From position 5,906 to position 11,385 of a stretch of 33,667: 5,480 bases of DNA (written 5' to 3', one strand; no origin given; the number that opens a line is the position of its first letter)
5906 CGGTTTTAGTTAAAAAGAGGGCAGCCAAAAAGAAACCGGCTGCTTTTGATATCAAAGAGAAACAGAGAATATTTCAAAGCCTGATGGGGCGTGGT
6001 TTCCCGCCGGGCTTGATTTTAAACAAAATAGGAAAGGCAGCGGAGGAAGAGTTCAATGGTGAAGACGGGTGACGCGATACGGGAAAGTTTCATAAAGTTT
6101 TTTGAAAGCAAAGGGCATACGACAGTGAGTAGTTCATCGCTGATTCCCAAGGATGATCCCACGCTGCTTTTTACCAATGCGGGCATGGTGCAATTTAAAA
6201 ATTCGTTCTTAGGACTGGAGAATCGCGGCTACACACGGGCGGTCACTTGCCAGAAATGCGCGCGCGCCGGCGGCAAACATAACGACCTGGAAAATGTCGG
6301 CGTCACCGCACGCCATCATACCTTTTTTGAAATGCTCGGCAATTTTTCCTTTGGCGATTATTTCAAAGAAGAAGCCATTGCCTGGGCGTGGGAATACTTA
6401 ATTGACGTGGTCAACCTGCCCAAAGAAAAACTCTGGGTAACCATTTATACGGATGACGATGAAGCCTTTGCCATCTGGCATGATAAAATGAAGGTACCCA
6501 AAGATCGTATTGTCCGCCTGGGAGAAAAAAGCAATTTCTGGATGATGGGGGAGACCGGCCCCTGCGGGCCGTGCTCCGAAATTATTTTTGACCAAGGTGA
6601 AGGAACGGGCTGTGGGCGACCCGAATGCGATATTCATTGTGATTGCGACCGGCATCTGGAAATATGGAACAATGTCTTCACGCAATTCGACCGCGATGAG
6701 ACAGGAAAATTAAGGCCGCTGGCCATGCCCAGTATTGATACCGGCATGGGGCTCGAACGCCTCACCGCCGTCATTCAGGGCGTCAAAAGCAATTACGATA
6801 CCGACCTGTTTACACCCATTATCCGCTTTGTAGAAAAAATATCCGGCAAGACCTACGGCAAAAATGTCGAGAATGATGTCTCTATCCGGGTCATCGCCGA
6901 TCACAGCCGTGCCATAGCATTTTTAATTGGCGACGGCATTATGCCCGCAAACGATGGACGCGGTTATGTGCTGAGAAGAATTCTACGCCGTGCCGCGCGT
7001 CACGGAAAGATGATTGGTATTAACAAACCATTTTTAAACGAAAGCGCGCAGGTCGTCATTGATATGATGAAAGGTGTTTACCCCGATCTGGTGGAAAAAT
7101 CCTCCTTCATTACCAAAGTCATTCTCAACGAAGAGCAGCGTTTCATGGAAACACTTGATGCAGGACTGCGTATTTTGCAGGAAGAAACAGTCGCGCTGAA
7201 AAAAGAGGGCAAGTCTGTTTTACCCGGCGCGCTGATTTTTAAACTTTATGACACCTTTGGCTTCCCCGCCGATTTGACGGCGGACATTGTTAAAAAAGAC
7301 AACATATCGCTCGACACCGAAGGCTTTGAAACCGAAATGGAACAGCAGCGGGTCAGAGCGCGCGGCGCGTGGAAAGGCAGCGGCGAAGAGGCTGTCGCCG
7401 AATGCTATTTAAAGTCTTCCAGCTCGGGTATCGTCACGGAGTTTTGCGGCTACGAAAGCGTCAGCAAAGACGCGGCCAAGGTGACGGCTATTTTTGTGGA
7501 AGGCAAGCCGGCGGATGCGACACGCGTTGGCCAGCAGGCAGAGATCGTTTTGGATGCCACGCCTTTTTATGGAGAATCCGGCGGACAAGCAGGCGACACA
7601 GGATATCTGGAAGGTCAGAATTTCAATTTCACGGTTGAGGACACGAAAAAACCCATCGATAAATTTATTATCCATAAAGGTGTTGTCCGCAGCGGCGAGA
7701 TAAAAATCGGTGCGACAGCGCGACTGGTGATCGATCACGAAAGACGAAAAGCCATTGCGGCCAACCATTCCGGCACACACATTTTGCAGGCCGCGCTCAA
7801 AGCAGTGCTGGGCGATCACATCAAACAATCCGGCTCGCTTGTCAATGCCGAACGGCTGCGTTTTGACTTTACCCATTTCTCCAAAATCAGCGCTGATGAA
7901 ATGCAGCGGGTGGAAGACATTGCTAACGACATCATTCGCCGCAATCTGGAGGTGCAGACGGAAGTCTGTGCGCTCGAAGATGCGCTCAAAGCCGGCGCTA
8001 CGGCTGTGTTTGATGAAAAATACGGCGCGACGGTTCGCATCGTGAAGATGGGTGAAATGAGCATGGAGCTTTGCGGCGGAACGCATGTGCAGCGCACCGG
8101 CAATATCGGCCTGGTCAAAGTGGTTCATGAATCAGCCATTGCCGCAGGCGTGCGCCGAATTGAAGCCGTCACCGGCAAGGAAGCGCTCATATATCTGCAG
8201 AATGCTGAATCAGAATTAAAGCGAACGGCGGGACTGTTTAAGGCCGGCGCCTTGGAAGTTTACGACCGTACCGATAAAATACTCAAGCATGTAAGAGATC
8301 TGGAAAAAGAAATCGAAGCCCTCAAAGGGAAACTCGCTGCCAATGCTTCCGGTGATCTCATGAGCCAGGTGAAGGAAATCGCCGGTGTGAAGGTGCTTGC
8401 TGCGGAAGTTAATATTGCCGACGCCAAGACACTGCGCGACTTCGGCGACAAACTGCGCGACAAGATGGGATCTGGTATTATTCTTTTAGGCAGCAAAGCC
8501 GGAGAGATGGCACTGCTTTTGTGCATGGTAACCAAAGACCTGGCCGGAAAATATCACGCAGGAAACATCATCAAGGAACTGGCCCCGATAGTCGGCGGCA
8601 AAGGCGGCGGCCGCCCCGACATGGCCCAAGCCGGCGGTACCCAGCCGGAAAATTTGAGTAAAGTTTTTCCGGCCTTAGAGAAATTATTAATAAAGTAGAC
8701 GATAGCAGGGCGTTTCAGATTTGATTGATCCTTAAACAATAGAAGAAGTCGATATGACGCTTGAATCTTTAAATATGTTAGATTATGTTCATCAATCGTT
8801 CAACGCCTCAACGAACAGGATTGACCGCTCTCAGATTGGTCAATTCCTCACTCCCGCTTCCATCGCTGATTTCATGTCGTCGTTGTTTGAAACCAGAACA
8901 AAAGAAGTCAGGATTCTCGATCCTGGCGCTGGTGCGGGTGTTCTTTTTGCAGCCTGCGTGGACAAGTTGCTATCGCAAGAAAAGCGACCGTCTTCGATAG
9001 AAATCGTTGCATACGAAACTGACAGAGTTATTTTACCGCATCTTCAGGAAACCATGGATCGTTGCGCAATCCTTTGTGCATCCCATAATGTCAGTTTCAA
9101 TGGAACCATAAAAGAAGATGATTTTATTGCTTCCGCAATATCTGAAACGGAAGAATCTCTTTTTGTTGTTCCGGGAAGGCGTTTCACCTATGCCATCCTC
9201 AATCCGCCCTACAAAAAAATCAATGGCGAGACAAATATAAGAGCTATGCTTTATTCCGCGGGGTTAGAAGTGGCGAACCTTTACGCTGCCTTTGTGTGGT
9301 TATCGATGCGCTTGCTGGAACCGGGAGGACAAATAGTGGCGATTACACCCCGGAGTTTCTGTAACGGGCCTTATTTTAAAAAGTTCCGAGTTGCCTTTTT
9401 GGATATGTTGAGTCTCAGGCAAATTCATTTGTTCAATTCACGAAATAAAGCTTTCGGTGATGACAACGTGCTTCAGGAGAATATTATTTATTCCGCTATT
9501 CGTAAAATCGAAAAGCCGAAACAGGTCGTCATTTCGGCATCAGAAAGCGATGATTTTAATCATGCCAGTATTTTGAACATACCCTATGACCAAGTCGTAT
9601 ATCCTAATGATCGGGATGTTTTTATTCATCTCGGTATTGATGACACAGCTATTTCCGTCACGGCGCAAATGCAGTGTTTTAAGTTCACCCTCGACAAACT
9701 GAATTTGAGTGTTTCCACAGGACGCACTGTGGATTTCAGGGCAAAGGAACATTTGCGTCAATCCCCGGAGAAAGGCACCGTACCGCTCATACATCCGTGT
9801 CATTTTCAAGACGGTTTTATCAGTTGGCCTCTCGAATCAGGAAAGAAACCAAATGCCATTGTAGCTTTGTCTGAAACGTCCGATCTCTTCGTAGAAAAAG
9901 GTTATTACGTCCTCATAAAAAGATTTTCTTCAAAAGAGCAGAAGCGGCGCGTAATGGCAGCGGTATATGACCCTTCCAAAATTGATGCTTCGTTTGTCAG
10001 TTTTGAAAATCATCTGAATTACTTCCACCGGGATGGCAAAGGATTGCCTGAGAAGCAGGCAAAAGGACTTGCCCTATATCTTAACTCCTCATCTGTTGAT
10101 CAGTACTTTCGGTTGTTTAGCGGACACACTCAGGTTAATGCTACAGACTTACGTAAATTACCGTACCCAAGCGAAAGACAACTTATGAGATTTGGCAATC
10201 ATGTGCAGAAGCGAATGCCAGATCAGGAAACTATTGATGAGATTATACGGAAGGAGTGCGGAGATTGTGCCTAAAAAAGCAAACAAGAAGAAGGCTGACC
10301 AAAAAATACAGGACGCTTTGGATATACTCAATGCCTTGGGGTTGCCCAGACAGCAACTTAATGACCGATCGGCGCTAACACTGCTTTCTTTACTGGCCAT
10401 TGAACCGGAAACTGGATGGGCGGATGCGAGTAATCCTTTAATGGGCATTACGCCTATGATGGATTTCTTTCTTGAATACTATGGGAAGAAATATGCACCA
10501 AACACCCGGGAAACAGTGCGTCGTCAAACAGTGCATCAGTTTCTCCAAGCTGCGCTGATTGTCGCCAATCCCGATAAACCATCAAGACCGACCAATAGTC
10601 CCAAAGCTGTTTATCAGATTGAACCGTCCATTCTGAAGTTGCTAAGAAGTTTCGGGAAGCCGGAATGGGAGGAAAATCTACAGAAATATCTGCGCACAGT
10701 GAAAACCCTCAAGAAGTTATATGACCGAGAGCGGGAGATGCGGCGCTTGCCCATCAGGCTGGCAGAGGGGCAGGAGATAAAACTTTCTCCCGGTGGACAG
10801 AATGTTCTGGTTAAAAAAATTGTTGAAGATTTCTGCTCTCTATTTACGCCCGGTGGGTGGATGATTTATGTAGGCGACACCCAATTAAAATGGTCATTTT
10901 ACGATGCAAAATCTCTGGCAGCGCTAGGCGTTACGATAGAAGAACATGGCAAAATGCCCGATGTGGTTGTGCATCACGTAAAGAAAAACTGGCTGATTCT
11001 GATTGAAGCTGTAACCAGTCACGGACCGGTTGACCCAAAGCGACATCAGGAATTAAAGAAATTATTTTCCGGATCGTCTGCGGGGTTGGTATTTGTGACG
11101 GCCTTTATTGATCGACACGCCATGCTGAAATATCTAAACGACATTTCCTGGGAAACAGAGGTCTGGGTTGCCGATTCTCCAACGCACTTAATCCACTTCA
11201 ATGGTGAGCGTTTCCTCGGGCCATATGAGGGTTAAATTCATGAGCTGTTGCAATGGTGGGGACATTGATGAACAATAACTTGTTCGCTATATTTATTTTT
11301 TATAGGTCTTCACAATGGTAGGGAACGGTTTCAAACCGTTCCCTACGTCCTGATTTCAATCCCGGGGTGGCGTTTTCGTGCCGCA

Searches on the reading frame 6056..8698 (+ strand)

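Call 65: search_protein_families(library=pfam, proteins=[window:6056-8698:+], max_evalue=0.00001)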
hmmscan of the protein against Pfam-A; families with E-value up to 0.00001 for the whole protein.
window:6056-8698:+ (880 aa): 3 families
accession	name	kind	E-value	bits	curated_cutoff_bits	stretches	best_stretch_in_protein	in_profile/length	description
PF01411.24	tRNA-synt_2c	-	1.2e-214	714.4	30.3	1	8-563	2-552/552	tRNA synthetases class II (A)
PF07973.19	tRNA_SAD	-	3.5e-17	62.6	24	1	660-703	1-44/44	Threonyl and Alanyl tRNA synthetase second additional domain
PF02272.25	DHHA1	-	1.1e-14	55.1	25.9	1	777-878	1-100/102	DHHA1 domain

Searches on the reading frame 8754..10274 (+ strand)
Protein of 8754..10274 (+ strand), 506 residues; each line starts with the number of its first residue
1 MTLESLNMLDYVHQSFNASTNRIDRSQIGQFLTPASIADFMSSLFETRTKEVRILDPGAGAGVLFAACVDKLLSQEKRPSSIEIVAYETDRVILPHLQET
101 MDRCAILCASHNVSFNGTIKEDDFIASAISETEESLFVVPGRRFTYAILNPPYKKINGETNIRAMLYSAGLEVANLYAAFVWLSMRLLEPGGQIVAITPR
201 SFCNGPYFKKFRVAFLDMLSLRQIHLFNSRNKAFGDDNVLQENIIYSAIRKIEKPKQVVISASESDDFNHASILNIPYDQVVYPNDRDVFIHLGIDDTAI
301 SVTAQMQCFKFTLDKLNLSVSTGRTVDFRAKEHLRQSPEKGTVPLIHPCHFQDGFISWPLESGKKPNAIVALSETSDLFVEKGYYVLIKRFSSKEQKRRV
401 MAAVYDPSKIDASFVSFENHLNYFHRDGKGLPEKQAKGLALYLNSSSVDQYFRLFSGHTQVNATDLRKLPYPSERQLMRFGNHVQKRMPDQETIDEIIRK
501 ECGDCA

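Call 11: search_protein_families(library=pfam, proteins=[window:8754-10274:+], max_evalue=0.001)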
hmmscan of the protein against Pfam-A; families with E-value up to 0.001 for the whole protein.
window:8754-10274:+ (506 aa): 2 families
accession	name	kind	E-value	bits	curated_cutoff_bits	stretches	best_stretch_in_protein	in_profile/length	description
PF07669.17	Eco57I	-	8.5e-11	42.7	25.3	1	140-233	71-170/171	Eco57I restriction-modification methylase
PF02384.22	N6_Mtase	-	7.3e-09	35.8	20.4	1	25-199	22-184/311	N-6 DNA Methylase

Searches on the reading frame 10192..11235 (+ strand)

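Call 11: search_protein_families(library=pfam, proteins=[window:10192-11235:+], max_evalue=0.001)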
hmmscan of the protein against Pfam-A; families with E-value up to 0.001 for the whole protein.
window:10192-11235:+ (347 aa): 2 families
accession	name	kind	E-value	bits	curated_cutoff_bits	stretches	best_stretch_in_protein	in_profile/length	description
PF06616.17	BsuBI_PstI_RE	-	3.7e-62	208.7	27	1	187-339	2-154/154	BsuBI/PstI restriction endonuclease domain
PF17728.7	BsuBI_PstI_RE_N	-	8.7e-54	181.6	27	1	37-174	2-139/140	BsuBI/PstI restriction endonuclease HTH domain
